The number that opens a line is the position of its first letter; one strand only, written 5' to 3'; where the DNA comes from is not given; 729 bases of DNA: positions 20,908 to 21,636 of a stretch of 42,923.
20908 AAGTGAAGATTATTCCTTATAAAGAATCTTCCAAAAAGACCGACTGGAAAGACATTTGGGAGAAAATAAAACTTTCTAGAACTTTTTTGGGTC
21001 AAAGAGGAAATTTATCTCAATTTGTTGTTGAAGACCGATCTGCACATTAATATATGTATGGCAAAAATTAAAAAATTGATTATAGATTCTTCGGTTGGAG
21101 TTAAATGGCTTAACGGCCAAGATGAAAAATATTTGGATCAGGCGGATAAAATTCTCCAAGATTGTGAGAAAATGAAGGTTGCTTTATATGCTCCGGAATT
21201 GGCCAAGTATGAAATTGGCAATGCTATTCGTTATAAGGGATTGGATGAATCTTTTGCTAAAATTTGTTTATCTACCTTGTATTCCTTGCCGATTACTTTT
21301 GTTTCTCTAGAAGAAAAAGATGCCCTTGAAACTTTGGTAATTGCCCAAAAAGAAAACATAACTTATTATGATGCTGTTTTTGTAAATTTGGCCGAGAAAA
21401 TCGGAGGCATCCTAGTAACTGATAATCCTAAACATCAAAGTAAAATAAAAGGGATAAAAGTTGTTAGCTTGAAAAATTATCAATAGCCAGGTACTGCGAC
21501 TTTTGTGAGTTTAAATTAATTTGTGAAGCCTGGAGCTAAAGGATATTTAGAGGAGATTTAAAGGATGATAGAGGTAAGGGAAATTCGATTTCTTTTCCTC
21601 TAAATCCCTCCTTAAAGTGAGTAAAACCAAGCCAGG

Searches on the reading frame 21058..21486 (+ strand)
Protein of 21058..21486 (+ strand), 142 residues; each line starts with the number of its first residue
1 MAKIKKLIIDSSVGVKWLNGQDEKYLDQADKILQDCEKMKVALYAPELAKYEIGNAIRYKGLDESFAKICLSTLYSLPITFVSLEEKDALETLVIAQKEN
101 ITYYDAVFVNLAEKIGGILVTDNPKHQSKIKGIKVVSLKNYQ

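Call 61: search_protein_families(library=pfam, proteins=[window:21058-21486:+], max_evalue=0.01)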
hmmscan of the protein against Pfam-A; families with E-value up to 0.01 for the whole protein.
window:21058-21486:+ (142 aa): 2 families
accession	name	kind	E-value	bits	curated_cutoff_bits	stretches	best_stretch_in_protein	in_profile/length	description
PF01850.27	PIN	-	9e-06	26.7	23.6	1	8-125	2-113/120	PIN domain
PF16289.11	PIN_12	-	0.00044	21.1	32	1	8-127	2-120/172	PIN domain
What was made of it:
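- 20775..21486 (+): 3' module 3: a toxin-antitoxin pair (91-aa antitoxin plus 142-aa PIN toxin). Pfam PIN (call 61).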
